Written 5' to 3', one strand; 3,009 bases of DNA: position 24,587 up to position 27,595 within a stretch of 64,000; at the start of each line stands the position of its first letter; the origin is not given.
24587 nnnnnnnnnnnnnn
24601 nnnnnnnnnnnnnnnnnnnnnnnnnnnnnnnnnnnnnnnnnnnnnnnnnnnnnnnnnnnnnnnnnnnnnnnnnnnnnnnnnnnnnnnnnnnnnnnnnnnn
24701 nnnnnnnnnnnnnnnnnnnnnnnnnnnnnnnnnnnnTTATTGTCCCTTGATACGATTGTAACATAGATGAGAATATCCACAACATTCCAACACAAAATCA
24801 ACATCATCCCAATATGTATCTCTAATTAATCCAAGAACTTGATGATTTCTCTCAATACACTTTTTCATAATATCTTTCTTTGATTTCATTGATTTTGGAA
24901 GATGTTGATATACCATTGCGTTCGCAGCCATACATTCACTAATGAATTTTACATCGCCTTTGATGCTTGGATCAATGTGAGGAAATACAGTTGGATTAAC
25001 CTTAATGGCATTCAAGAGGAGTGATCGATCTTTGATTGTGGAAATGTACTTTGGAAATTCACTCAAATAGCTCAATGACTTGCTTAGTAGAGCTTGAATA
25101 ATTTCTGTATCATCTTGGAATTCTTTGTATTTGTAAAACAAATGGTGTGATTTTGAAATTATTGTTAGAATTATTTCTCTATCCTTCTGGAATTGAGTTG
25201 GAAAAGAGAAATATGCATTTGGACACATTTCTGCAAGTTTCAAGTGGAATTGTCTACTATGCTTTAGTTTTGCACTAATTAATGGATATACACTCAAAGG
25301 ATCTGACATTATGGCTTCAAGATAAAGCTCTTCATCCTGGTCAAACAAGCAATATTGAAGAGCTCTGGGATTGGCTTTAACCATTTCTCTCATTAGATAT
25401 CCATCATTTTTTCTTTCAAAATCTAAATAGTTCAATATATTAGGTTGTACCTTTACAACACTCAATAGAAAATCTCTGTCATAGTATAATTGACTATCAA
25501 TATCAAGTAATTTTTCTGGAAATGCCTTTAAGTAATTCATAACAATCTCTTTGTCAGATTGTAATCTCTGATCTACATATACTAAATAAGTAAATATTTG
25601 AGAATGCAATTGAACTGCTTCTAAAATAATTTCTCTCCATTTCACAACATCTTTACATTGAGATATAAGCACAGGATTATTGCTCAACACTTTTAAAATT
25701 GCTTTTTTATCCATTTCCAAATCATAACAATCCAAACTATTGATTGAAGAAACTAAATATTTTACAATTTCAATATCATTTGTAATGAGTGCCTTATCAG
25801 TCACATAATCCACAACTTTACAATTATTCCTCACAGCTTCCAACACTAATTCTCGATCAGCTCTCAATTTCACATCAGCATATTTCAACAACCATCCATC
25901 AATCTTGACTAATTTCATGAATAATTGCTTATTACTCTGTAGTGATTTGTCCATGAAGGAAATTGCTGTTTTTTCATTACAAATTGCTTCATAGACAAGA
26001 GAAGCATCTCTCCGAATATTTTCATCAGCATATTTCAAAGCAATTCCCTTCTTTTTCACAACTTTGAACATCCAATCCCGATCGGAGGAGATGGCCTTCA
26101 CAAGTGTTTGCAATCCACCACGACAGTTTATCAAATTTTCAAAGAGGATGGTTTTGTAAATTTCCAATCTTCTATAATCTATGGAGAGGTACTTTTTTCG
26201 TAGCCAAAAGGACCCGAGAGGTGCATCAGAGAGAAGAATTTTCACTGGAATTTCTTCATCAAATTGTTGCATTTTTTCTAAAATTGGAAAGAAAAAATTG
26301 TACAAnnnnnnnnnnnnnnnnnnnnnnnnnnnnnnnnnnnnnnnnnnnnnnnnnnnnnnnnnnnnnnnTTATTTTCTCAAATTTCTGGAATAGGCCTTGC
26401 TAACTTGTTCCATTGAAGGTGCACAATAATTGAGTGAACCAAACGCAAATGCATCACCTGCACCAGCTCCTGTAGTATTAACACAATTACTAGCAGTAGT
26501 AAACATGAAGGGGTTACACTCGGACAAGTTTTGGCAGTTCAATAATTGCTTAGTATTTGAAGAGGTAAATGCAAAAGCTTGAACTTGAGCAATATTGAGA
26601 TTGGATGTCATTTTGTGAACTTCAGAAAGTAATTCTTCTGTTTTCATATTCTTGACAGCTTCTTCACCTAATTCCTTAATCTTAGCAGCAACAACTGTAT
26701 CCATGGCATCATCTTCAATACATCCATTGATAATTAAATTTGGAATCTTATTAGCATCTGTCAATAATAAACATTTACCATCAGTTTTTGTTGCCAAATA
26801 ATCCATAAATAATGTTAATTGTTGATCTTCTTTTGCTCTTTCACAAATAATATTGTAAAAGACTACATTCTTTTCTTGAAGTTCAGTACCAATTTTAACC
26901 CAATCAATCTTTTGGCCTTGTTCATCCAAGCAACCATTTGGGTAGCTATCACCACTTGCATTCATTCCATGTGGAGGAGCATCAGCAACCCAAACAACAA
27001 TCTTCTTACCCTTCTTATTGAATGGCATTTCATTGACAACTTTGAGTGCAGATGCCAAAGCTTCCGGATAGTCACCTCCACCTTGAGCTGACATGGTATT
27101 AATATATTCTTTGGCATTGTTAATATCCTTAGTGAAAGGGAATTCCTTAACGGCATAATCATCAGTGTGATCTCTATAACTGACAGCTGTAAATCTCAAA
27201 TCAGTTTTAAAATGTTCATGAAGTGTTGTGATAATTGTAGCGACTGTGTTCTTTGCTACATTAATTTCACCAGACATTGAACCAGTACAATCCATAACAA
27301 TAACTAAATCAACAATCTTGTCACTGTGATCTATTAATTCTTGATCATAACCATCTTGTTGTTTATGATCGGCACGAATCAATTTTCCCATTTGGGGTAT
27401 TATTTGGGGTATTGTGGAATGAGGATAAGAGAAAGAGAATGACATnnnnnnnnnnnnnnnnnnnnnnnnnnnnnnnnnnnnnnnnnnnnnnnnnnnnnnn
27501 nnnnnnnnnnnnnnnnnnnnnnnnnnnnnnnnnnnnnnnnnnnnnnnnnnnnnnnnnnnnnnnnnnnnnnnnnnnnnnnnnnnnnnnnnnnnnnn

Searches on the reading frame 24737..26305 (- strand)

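Call 58: search_protein_families(library=pfam, proteins=[window:24737-26305:-], max_evalue=0.0001)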
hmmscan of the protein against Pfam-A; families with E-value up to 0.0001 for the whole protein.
window:24737-26305:- (522 aa): 1 family
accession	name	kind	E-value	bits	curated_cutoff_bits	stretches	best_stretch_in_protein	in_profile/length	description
PF13475.11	DUF4116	-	2.9e-55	184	24.9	4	125-170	1-46/49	Domain of unknown function (DUF4116)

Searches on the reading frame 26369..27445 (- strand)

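Call 58: search_protein_families(library=pfam, proteins=[window:26369-27445:-], max_evalue=0.0001)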
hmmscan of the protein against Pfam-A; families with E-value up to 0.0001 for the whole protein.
window:26369-27445:- (358 aa): 3 families
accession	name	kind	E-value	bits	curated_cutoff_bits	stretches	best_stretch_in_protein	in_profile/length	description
PF25106.1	VWA_4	-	1.7e-13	50.9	27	1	47-137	2-88/169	von Willebrand factor A domain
PF13519.12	VWA_2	-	2e-11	44.9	27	1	47-156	1-106/107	von Willebrand factor type A domain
PF00092.34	VWA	-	8.7e-09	36.3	23.8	1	46-213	1-150/174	von Willebrand factor type A domain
